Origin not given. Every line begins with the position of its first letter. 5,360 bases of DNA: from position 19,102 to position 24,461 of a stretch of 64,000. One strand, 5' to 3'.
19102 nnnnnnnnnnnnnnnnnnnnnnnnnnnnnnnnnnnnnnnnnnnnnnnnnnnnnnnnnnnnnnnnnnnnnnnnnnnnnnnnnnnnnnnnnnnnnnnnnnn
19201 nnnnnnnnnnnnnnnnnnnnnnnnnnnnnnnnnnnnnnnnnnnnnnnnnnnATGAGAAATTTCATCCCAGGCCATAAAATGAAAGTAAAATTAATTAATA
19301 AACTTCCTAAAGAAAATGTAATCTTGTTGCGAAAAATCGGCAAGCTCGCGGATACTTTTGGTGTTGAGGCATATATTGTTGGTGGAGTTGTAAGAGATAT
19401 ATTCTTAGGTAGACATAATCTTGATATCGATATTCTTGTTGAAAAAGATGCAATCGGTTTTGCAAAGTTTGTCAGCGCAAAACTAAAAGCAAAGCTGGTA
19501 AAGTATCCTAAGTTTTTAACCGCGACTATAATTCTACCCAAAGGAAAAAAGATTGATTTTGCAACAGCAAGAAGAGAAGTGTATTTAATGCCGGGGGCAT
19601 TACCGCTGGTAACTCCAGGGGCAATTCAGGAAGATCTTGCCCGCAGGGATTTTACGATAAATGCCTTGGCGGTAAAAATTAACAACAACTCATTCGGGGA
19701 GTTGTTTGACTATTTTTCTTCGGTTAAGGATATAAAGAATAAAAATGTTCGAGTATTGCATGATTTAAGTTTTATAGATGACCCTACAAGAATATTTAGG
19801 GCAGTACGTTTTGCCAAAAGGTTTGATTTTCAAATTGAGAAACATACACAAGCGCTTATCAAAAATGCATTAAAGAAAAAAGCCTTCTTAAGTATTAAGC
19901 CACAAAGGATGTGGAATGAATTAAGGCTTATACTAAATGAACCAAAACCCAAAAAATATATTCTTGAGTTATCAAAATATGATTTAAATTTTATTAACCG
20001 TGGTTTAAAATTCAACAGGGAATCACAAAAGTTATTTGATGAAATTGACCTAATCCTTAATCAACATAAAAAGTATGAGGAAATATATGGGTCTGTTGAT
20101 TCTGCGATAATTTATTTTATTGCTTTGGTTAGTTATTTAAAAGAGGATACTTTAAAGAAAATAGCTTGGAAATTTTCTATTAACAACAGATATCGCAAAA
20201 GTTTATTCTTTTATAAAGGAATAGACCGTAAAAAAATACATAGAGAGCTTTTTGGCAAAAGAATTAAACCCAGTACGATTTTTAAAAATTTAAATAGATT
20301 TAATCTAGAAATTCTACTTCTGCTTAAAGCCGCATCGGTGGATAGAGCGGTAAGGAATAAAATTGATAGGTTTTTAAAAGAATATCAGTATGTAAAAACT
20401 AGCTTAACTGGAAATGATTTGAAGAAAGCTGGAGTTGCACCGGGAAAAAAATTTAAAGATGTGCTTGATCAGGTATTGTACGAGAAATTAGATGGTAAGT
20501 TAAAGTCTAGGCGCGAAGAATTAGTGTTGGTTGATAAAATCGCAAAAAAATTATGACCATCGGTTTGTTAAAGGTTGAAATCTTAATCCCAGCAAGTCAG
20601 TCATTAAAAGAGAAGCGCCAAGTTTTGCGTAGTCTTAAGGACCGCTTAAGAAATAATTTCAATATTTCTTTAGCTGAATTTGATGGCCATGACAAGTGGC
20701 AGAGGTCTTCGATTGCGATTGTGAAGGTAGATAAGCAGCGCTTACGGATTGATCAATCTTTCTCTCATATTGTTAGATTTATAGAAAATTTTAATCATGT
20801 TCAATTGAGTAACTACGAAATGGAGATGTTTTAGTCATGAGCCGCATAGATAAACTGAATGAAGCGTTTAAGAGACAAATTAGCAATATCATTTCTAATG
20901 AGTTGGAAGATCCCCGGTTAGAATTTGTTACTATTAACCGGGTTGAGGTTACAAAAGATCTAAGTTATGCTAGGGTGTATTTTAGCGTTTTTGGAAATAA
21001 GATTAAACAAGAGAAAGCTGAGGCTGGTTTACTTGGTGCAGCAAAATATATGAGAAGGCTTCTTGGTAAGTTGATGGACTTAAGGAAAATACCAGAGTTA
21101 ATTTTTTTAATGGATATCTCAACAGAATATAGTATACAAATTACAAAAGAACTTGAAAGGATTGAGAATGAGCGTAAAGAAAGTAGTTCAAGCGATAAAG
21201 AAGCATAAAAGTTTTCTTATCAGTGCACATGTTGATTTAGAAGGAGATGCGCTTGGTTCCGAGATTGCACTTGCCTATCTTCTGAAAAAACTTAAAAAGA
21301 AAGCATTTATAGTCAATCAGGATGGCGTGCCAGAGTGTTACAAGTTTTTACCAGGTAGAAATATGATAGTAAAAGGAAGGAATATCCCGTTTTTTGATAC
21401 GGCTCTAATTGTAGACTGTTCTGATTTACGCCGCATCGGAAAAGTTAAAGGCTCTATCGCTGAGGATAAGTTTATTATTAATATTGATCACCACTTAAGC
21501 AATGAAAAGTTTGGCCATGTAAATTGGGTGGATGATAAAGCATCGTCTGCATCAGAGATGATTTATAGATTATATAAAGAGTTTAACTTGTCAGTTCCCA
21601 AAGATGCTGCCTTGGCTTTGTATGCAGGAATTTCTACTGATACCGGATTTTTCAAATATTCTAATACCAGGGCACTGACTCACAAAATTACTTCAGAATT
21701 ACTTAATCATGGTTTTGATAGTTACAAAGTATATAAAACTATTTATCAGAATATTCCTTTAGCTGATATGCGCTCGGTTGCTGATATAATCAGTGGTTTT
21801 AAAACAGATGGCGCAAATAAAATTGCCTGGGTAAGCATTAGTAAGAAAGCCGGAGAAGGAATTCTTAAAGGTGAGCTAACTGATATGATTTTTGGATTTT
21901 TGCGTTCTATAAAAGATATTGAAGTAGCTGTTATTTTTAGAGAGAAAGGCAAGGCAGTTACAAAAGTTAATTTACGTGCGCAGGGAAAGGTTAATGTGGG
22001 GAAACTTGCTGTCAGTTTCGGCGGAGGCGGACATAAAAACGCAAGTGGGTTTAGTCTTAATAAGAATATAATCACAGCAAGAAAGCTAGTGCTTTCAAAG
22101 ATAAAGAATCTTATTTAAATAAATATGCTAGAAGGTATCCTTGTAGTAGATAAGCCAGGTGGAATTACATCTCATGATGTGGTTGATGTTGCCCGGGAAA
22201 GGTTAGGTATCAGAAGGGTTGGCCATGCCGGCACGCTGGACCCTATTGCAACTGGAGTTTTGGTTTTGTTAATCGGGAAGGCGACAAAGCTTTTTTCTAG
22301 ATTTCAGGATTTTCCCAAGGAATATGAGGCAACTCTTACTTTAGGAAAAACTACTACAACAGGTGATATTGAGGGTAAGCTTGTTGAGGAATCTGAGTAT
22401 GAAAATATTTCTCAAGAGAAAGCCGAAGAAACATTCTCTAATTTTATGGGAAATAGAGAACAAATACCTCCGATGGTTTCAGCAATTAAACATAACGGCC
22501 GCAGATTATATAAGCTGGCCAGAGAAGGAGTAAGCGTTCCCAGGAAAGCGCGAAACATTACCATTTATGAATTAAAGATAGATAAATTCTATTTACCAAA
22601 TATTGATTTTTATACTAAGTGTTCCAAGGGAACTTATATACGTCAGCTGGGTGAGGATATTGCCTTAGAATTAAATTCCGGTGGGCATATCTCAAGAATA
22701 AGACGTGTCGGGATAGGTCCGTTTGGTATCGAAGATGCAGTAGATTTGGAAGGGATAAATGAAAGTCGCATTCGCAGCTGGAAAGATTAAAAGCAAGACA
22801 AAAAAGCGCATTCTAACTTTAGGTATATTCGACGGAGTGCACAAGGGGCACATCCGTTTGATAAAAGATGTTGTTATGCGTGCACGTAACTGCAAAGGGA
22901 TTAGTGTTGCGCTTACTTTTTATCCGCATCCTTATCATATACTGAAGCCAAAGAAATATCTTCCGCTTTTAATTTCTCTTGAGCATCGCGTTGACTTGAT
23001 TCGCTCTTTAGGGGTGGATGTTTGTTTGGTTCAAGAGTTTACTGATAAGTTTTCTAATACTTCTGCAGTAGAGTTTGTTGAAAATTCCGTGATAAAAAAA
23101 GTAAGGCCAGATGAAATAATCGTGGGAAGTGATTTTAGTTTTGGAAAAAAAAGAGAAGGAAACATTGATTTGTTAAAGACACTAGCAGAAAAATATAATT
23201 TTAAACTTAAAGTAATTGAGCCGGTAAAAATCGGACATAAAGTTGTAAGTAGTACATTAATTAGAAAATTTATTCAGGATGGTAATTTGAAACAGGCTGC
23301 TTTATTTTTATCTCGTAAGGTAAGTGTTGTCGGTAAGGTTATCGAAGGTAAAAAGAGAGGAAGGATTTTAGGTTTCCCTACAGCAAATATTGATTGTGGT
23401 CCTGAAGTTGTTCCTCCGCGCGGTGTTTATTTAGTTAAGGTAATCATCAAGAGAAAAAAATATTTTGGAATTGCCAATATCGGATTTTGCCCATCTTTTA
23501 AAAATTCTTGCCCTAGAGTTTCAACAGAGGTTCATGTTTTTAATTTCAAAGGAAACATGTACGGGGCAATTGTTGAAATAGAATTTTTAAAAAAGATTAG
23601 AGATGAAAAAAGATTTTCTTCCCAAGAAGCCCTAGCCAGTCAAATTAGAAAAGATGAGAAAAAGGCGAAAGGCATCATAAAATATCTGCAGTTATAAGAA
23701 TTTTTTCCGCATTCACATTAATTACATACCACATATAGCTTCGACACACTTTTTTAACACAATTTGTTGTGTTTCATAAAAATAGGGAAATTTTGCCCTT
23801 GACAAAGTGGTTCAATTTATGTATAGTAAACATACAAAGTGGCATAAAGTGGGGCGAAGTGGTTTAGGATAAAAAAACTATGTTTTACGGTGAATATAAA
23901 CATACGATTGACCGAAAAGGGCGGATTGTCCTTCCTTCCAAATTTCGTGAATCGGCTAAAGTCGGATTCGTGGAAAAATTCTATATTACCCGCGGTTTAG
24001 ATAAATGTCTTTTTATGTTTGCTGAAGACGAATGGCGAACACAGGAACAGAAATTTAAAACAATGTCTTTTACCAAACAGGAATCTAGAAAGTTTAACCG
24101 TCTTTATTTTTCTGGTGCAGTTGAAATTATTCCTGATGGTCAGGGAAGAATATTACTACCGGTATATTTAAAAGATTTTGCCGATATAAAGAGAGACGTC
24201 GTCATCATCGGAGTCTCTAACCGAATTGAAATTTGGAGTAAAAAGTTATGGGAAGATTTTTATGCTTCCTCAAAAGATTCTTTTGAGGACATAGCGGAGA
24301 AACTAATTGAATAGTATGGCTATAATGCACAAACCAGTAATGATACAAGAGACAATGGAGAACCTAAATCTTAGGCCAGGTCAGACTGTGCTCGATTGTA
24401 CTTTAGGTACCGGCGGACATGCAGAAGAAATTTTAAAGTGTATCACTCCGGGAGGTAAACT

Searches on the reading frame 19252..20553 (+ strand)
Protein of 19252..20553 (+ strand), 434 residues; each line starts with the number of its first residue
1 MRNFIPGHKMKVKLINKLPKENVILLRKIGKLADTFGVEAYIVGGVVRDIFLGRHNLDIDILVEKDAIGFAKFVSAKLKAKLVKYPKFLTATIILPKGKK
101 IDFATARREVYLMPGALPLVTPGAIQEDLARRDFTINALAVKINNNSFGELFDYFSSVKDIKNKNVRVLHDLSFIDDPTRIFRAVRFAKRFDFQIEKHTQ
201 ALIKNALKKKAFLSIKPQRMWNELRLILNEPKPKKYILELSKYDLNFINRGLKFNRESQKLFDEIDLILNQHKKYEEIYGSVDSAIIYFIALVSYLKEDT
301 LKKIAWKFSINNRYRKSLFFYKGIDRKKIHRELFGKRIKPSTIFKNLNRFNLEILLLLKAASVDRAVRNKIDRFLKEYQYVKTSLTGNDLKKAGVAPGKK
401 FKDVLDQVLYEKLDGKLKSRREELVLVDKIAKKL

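Call 95: search_protein_families(library=pfam, proteins=[window:19252-20553:+], max_evalue=0.00001)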
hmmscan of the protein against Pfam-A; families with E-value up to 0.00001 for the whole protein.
window:19252-20553:+ (434 aa): 1 family
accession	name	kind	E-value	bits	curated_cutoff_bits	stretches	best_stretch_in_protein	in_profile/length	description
PF01743.26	PolyA_pol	-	1.5e-24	87.1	23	1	40-167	1-126/126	Poly A polymerase head domain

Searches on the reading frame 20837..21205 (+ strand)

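Call 95: search_protein_families(library=pfam, proteins=[window:20837-21205:+], max_evalue=0.00001)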
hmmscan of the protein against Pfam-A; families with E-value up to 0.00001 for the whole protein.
window:20837-21205:+ (123 aa): 1 family
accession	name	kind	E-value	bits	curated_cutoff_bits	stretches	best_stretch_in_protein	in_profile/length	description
PF02033.23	RBFA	-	9.1e-30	103.5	34.7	1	3-104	1-103/105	Ribosome-binding factor A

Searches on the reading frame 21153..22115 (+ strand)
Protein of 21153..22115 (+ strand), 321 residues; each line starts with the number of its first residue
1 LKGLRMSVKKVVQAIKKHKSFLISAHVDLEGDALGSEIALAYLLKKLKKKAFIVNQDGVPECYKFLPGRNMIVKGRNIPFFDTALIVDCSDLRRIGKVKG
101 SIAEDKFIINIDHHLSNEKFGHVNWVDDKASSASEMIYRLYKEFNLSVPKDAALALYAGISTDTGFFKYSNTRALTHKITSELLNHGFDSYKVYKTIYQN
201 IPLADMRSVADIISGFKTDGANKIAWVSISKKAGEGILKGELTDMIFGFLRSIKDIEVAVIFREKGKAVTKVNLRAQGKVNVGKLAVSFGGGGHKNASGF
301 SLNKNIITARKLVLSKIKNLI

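Call 95: search_protein_families(library=pfam, proteins=[window:21153-22115:+], max_evalue=0.00001)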
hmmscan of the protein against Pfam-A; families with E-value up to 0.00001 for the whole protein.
window:21153-22115:+ (321 aa): 2 families
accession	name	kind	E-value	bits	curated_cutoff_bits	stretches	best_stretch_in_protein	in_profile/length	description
PF01368.27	DHH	-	7.7e-15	55.7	28.1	1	21-160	2-125/125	DHH family, N-terminal domain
PF02272.25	DHHA1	-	8.1e-10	39.5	25.9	1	246-317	21-100/102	DHHA1 domain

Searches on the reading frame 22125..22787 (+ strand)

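Call 95: search_protein_families(library=pfam, proteins=[window:22125-22787:+], max_evalue=0.00001)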
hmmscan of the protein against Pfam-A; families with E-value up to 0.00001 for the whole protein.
window:22125-22787:+ (221 aa): 2 families
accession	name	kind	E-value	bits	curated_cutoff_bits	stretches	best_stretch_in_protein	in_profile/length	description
PF01509.24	TruB_N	-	5.7e-56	189.5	27.3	1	24-172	1-149/149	TruB family pseudouridylate synthase (N terminal domain)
PF16198.10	TruB_C_2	-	3.7e-06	27.4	29.3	1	173-213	1-41/66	tRNA pseudouridylate synthase B C-terminal domain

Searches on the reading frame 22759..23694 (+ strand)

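Call 96: search_protein_families(library=pfam, proteins=[window:22759-23694:+], max_evalue=0.00001)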
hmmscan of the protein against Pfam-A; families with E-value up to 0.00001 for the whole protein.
window:22759-23694:+ (312 aa): 3 families
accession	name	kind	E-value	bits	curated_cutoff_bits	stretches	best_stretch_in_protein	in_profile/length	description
PF06574.18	FAD_syn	-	2.4e-45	154.6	27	1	12-166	3-157/158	FAD synthetase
PF01687.23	Flavokinase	-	2.3e-38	131.7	19.6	1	184-305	1-122/124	Riboflavin kinase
PF01467.32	CTP_transf_like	-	1.4e-07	32.2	21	1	20-170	2-132/133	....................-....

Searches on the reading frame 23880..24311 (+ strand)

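Call 96: search_protein_families(library=pfam, proteins=[window:23880-24311:+], max_evalue=0.00001)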
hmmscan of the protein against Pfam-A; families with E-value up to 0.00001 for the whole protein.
window:23880-24311:+ (144 aa): 1 family
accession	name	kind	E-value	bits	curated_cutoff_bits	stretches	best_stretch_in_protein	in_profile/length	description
PF02381.23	MraZ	-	1e-39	134.8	23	2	1-74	1-71/72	MraZ protein, putative antitoxin-like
